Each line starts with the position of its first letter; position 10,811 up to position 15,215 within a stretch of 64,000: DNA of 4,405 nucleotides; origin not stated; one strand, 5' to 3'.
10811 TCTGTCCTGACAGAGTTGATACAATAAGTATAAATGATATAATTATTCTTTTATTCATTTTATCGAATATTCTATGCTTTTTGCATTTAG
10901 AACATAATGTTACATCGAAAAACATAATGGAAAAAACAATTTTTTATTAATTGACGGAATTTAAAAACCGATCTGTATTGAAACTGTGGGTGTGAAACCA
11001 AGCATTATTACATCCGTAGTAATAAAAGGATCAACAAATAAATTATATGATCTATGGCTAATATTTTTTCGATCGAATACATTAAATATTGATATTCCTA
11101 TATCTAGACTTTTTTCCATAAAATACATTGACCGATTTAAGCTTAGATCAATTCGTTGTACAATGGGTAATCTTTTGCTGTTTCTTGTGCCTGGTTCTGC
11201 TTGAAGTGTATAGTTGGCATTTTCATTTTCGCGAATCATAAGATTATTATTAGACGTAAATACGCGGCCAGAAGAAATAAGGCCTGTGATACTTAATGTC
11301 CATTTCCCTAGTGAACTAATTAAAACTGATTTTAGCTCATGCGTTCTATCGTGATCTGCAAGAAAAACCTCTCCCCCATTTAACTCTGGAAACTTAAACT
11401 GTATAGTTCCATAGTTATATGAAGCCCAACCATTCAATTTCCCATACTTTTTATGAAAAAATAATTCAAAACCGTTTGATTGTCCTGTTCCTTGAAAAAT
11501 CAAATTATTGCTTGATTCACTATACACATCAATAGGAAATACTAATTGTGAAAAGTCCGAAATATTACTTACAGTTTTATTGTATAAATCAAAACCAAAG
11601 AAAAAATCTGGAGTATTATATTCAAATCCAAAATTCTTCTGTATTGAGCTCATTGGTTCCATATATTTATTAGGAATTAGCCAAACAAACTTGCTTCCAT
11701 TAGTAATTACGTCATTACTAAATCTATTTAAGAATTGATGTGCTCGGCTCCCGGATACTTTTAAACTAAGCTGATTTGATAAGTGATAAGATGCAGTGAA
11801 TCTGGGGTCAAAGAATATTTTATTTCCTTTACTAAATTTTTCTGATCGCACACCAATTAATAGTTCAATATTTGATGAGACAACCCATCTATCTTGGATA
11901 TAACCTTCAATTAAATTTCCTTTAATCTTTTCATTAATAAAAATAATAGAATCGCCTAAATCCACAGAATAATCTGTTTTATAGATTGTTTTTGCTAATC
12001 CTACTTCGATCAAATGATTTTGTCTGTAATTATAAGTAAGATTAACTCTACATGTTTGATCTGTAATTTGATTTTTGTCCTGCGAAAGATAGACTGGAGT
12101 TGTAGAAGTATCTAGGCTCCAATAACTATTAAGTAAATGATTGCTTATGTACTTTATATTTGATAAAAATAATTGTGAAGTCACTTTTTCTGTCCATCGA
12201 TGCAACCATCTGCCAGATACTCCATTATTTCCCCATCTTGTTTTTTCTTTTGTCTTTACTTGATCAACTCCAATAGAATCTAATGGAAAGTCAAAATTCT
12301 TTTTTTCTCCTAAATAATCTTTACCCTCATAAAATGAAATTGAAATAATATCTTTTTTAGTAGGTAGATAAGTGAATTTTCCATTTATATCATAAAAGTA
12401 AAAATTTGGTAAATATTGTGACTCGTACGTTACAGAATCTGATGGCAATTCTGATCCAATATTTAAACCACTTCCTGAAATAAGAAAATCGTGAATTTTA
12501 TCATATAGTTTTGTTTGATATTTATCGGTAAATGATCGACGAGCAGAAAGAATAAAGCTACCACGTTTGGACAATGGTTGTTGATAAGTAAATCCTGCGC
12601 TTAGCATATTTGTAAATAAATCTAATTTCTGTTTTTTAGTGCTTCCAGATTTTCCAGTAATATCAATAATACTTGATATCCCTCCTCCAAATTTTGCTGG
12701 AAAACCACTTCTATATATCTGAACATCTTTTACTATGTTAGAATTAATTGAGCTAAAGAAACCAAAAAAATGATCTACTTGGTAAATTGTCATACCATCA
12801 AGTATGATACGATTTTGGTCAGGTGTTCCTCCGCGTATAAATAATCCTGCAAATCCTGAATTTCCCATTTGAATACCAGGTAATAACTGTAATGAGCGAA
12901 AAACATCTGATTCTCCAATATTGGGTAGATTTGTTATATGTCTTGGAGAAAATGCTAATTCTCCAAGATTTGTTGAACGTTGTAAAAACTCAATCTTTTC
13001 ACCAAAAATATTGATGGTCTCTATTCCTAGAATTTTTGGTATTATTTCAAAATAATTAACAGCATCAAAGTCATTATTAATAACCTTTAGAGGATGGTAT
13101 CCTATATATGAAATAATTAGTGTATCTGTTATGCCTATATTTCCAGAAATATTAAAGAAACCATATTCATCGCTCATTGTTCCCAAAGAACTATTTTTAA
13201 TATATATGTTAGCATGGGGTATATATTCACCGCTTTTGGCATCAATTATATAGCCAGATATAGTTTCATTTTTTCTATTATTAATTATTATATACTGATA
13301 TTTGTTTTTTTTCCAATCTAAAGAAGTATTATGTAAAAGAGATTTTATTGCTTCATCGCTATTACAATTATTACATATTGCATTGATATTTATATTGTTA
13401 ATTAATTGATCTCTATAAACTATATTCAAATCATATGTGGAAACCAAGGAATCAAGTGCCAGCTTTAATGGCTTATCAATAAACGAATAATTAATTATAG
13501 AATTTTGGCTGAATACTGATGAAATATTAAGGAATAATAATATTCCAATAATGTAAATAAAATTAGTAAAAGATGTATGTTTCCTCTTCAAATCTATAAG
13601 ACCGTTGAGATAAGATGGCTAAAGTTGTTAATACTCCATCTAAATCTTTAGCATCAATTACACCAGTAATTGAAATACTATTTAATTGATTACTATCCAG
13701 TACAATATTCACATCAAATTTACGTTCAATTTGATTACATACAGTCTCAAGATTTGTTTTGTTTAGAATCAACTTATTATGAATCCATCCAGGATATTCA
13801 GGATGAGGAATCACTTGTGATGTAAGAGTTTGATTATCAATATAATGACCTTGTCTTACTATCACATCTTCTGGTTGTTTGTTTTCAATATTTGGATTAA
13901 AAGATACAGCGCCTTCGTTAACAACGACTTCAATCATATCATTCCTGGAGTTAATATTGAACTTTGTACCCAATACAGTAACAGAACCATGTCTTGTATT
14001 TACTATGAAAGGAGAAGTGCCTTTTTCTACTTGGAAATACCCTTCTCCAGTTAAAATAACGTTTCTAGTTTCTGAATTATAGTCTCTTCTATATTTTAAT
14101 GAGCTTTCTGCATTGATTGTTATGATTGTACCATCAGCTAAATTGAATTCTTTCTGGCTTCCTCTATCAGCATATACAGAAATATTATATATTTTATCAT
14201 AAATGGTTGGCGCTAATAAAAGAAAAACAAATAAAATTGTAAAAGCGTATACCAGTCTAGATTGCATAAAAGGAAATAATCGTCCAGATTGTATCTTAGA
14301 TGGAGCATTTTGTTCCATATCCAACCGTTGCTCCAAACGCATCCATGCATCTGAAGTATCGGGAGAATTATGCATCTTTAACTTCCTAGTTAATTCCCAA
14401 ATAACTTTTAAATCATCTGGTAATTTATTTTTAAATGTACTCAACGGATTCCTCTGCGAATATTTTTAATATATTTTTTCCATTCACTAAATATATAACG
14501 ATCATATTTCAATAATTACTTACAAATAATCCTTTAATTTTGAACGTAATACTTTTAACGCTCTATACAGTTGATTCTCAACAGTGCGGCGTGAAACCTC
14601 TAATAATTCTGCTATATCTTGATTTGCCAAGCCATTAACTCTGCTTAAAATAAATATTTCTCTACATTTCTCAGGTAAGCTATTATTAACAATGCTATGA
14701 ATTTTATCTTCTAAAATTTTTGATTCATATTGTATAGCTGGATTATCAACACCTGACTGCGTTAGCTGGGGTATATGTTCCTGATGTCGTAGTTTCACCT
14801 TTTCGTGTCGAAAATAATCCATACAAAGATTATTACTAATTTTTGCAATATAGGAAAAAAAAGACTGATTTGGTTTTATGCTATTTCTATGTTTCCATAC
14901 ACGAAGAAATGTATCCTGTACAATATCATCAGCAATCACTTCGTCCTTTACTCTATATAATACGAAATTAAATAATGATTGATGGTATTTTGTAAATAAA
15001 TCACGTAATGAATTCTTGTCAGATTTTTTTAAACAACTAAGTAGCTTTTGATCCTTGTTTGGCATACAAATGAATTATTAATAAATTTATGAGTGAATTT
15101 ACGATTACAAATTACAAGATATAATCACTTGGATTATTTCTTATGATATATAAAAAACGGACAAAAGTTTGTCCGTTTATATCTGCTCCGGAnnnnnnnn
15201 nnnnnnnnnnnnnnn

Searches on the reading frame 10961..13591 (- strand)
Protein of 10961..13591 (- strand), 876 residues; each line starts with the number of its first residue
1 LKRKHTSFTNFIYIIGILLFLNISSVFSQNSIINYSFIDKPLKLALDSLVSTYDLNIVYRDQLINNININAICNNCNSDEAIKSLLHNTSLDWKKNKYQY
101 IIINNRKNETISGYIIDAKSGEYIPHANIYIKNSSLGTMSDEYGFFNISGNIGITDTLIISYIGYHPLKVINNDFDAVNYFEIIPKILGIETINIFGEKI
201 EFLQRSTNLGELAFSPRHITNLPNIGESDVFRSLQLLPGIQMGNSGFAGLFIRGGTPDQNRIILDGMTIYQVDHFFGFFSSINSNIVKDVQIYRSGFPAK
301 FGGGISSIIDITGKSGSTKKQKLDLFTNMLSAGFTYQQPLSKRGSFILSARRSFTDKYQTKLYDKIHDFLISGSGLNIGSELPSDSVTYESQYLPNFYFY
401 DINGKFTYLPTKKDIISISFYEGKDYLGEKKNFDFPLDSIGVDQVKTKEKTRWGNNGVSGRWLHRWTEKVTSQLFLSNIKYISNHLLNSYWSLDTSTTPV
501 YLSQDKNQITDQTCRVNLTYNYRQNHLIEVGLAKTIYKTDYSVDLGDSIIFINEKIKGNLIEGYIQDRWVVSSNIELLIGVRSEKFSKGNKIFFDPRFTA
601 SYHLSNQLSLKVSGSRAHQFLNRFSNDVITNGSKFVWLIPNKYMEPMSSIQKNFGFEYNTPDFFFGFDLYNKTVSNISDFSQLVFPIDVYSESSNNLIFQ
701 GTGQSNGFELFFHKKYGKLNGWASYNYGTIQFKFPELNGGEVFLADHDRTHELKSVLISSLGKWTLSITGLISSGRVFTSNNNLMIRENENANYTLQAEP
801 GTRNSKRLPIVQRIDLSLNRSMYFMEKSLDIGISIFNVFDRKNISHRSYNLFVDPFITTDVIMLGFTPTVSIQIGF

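Call 76: search_protein_families(library=pfam, proteins=[window:10961-13591:-], max_evalue=0.00001)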
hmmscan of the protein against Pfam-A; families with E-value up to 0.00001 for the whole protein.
window:10961-13591:- (876 aa): 4 families
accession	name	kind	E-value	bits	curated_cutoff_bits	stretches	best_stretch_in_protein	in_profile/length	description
PF13715.12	CarbopepD_reg_2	-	4.5e-13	49.5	32.2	1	111-169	1-59/88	CarboxypepD_reg-like domain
PF00593.30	TonB_dep_Rec_b-barrel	-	6.4e-13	49.8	27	1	448-735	53-353/436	TonB dependent receptor-like, beta-barrel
PF07715.20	Plug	-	1.1e-08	36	23.9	1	226-304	21-102/107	TonB-dependent Receptor Plug Domain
PF13620.12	CarboxypepD_reg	-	1.3e-07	32.3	32.3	1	110-169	1-63/82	Carboxypeptidase regulatory-like domain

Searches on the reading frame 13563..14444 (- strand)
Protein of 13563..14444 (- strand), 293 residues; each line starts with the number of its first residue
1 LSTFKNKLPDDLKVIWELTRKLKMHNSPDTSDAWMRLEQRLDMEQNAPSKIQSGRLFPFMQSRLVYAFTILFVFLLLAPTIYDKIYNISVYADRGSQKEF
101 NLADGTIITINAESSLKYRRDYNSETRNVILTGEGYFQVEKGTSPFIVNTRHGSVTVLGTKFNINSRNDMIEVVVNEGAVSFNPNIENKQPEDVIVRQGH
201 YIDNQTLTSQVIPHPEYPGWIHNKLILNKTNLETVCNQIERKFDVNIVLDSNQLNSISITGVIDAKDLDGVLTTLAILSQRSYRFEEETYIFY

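Call 74: search_protein_families(library=pfam, proteins=[window:13563-14444:-], max_evalue=0.00001)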
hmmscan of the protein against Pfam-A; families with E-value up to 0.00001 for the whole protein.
window:13563-14444:- (293 aa): 2 families
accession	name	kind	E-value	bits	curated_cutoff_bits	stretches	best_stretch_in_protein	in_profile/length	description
PF04773.18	FecR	-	9.3e-18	64.9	24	1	93-180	6-96/97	FecR protein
PF16344.10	FecR_C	-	1.6e-11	44.5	24.4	1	224-291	1-69/70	FecR, C-terminal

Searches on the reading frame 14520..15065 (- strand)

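Call 74: search_protein_families(library=pfam, proteins=[window:14520-15065:-], max_evalue=0.00001)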
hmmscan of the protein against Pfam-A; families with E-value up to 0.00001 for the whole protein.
window:14520-15065:- (181 aa): 4 families
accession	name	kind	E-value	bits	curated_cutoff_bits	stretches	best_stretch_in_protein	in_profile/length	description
PF08281.18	Sigma70_r4_2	-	3.2e-15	56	25.7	1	128-171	9-52/54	Sigma-70, region 4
PF04542.20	Sigma70_r2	-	7e-14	51.8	24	1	23-89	1-69/71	Sigma-70 region 2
PF07638.17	Sigma70_ECF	-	1.1e-07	32.4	21.1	1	7-177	6-179/185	ECF sigma factor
PF04545.22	Sigma70_r4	-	4.9e-06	26.4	24.1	1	129-174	4-49/50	Sigma-70, region 4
